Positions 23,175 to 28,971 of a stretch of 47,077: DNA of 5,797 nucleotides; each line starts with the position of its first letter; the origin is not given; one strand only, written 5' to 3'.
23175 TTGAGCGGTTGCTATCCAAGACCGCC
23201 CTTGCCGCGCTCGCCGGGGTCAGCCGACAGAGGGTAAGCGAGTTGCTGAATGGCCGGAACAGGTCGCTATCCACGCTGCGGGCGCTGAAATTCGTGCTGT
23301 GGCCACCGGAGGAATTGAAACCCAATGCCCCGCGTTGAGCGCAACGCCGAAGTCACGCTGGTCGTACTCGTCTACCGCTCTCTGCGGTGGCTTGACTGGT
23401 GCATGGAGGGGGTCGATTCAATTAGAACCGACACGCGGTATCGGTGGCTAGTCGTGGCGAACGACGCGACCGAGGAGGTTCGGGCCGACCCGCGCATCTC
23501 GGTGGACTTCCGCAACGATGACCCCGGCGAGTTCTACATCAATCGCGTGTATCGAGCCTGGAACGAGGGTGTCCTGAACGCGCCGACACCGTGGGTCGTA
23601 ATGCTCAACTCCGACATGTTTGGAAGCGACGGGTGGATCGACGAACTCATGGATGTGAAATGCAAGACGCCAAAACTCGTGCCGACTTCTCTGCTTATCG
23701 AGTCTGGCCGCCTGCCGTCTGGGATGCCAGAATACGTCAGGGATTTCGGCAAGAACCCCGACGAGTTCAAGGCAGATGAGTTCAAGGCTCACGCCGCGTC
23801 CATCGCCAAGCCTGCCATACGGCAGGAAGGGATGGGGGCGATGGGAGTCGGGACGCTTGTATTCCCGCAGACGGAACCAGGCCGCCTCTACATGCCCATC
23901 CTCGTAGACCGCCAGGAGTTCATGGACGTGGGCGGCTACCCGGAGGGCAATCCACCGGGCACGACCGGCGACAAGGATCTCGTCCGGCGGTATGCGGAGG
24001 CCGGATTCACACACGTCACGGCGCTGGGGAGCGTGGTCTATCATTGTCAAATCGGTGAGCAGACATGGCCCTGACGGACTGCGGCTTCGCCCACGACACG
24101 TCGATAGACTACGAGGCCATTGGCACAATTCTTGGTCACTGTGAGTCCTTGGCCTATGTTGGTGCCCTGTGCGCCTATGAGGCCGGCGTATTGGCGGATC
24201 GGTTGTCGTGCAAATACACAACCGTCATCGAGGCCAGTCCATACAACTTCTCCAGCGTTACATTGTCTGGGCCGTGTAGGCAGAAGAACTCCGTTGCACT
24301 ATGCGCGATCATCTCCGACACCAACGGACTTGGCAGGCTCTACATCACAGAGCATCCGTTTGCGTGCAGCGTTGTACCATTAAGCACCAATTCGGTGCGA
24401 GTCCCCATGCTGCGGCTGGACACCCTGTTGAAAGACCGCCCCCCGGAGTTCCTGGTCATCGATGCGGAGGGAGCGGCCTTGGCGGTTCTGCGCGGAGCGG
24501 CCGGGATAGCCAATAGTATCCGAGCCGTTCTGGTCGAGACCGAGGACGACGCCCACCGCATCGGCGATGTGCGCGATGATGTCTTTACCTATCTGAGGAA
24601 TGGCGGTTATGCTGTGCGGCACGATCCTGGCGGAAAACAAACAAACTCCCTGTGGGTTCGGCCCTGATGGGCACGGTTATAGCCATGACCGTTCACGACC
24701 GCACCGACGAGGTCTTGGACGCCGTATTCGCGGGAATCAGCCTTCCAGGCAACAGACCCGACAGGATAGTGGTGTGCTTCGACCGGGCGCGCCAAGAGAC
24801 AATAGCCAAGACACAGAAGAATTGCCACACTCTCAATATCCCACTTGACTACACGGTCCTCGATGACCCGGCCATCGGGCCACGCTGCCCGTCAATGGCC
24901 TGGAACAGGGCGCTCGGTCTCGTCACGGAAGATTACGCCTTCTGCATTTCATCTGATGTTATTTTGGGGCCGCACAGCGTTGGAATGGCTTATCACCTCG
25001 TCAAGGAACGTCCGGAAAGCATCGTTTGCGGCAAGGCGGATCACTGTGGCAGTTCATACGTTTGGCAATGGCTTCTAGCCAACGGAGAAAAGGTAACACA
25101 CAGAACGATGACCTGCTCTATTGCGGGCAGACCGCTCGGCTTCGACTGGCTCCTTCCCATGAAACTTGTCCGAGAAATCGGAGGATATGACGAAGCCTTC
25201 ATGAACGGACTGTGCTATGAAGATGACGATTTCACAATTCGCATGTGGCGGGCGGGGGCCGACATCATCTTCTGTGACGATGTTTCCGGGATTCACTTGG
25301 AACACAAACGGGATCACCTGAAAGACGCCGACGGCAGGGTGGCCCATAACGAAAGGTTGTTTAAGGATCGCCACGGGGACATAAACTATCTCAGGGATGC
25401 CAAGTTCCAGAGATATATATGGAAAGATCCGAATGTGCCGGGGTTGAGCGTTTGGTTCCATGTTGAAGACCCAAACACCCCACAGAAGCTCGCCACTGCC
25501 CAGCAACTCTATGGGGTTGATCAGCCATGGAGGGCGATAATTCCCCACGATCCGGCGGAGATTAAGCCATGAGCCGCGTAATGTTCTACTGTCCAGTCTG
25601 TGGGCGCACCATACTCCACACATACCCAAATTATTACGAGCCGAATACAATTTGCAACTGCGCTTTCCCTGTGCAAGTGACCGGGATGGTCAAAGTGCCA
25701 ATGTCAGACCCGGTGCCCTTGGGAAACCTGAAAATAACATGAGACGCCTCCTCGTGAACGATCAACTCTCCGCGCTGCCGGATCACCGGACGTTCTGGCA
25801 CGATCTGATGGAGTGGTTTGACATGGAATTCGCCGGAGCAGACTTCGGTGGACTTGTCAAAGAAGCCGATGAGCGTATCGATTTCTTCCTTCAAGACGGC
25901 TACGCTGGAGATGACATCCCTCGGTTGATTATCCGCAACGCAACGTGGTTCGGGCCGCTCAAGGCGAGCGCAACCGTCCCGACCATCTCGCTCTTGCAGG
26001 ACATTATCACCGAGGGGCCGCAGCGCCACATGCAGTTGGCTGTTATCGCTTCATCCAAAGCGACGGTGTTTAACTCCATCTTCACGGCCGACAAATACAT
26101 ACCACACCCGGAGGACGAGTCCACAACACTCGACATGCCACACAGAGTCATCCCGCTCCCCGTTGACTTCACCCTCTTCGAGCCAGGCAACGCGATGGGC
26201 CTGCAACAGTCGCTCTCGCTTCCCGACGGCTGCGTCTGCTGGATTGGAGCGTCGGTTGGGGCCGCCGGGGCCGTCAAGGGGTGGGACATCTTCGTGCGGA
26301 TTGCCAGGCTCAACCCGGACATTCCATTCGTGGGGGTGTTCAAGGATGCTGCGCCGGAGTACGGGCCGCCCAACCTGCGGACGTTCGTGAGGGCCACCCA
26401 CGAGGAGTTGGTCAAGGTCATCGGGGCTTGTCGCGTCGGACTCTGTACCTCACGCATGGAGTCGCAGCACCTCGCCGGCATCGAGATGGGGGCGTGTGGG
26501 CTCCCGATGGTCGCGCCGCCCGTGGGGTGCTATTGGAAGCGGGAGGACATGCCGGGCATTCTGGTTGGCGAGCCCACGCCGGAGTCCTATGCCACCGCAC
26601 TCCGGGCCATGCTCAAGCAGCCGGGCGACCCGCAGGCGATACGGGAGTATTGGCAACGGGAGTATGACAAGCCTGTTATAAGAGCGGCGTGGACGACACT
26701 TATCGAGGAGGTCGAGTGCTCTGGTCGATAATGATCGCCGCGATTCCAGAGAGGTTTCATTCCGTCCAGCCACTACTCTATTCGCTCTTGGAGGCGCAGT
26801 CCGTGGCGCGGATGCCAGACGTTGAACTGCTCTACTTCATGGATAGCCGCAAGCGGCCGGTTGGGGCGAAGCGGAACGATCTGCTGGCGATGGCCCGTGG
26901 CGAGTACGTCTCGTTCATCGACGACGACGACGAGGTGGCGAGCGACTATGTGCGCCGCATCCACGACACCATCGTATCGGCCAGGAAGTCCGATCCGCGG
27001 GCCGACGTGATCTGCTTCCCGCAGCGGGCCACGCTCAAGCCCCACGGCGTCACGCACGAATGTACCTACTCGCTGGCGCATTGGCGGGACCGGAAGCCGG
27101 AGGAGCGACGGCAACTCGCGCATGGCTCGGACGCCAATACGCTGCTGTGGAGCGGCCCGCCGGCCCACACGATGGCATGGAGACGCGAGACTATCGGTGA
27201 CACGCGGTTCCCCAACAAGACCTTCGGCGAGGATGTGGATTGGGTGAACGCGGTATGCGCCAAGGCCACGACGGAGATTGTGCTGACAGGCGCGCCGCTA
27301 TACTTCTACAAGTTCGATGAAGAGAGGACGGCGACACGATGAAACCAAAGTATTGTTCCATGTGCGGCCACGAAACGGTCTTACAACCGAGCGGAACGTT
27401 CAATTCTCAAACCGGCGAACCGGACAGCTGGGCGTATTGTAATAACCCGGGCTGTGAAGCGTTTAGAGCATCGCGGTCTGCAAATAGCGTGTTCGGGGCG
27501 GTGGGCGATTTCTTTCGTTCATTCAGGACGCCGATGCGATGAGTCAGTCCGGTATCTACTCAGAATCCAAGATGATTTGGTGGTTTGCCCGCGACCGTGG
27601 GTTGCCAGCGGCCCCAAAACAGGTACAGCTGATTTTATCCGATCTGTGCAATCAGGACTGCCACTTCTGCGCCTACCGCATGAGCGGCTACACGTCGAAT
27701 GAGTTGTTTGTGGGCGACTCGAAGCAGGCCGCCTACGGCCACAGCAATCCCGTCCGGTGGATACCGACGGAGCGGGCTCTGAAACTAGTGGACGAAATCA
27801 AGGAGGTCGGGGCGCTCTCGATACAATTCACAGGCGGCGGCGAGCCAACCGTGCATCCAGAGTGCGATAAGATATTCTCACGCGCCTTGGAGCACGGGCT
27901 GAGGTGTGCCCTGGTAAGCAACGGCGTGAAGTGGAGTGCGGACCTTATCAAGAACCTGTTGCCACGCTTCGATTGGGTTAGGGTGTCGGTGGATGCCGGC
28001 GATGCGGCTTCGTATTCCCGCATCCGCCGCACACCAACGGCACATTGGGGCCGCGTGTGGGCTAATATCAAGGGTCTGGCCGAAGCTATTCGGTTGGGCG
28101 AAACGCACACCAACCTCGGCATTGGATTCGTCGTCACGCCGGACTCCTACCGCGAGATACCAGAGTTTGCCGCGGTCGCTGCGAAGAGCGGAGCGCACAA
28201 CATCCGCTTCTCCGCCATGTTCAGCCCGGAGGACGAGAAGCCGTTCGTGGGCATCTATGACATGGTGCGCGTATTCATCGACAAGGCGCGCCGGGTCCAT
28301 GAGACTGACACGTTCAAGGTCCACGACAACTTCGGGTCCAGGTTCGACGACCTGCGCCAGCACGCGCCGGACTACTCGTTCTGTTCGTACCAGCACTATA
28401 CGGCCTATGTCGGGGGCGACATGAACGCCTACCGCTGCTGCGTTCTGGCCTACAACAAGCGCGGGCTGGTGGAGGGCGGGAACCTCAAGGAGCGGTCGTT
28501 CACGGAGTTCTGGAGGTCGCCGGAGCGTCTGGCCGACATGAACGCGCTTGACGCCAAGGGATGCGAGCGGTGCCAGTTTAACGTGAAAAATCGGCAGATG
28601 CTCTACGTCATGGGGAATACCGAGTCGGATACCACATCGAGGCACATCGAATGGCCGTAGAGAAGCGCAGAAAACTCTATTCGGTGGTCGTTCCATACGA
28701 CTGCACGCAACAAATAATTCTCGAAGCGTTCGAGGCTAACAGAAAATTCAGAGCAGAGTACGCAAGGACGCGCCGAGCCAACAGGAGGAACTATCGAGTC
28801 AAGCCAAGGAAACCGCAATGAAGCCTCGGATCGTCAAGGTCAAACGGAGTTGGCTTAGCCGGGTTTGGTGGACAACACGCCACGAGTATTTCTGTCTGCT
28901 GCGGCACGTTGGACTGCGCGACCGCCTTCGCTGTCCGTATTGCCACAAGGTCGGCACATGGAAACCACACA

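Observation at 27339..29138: Radical SAM enzyme with a C-terminal Cys cluster, flanked by small Cys-rich and basic ORFs: sugar-modifying or RiPP-like?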

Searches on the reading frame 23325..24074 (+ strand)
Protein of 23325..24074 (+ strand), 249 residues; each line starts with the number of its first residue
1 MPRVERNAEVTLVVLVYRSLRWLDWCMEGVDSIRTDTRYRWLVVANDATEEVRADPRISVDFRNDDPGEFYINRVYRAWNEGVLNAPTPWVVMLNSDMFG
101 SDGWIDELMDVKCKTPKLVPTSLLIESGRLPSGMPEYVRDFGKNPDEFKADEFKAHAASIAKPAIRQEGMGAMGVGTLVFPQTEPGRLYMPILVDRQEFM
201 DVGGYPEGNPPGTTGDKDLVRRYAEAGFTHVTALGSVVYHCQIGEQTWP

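Call 3: search_protein_families(library=pfam, proteins=[window:23325-24074:+], max_evalue=0.1)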
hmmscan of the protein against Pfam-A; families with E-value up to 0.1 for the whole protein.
window:23325-24074:+ (249 aa): 1 family
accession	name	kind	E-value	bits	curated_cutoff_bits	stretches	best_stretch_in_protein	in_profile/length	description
PF00535.33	Glycos_transf_2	-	0.013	15.9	23.3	1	72-122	58-115/168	Glycosyl transferase family 2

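Call 4: search_protein_families(library=ncbifam, proteins=[window:23325-24074:+], max_evalue=0.1)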
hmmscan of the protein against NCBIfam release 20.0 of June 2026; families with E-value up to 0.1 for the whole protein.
window:23325-24074:+ (249 aa): 1 family
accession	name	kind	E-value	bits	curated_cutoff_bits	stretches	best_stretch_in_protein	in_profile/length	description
TIGR03965.1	mycofact_glyco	equivalog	0.019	13.8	280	0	6-110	72-177/467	mycofactocin biosynthesis glycosyltransferase MftF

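Call 5: search_protein_families(library=phrogs, proteins=[window:23325-24074:+], max_evalue=0.01)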
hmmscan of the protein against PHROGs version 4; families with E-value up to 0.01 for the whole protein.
window:23325-24074:+ (249 aa): 0 families

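Call 91: search_protein_families(library=padloc, proteins=[window:23325-24071:+], max_evalue=0.001)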
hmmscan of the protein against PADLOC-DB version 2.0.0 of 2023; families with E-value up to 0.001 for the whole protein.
window:23325-24071:+ (249 aa): 0 families

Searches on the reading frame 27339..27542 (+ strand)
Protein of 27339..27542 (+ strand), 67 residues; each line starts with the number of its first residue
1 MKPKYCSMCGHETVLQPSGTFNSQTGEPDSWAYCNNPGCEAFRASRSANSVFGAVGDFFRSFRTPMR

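Call 3: search_protein_families(library=pfam, proteins=[window:27339-27542:+], max_evalue=0.1)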
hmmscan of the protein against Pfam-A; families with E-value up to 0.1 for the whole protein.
window:27339-27542:+ (67 aa): 4 families
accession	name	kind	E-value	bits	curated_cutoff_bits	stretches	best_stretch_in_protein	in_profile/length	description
PF23895.1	Phage_zn_bind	-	0.00058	20.3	27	1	5-41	11-49/69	Phage zinc binding domain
PF14354.12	Lar_restr_allev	-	0.0073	17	28.6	1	4-42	4-38/58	Restriction alleviation protein Lar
PF09297.16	Zn_ribbon_NUD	-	0.018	15.2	24.8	1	5-19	5-19/32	NADH pyrophosphatase zinc ribbon domain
PF14803.11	Zn_ribbon_Nudix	-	0.059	13.7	25.6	1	4-16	1-13/34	Nudix N-terminal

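Call 4: search_protein_families(library=ncbifam, proteins=[window:27339-27542:+], max_evalue=0.1)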
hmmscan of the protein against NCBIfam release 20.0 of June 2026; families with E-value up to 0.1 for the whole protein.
window:27339-27542:+ (67 aa): 0 families

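Call 5: search_protein_families(library=phrogs, proteins=[window:27339-27542:+], max_evalue=0.01)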
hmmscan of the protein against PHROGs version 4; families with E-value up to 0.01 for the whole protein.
window:27339-27542:+ (67 aa): 0 families

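Call 91: search_protein_families(library=padloc, proteins=[window:27339-27539:+], max_evalue=0.001)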
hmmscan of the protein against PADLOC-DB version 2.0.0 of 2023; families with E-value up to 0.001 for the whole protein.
window:27339-27539:+ (67 aa): 0 families

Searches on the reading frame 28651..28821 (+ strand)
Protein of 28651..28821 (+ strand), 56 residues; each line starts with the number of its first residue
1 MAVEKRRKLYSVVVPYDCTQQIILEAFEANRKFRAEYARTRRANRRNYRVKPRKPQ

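Call 3: search_protein_families(library=pfam, proteins=[window:28651-28821:+], max_evalue=0.1)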
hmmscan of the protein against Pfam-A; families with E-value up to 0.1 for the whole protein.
window:28651-28821:+ (56 aa): 1 family
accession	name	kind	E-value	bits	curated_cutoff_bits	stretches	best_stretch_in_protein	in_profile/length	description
PF13280.12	WYL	-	0.075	13.5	21.8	1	22-52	5-35/70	WYL domain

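Call 4: search_protein_families(library=ncbifam, proteins=[window:28651-28821:+], max_evalue=0.1)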
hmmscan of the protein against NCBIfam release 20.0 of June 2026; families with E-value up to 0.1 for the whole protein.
window:28651-28821:+ (56 aa): 0 families

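Call 5: search_protein_families(library=phrogs, proteins=[window:28651-28821:+], max_evalue=0.01)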
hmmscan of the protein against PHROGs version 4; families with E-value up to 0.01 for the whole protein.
window:28651-28821:+ (56 aa): 0 families

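Call 91: search_protein_families(library=padloc, proteins=[window:28651-28818:+], max_evalue=0.001)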
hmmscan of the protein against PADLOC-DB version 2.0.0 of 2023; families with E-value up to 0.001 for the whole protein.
window:28651-28818:+ (56 aa): 0 families
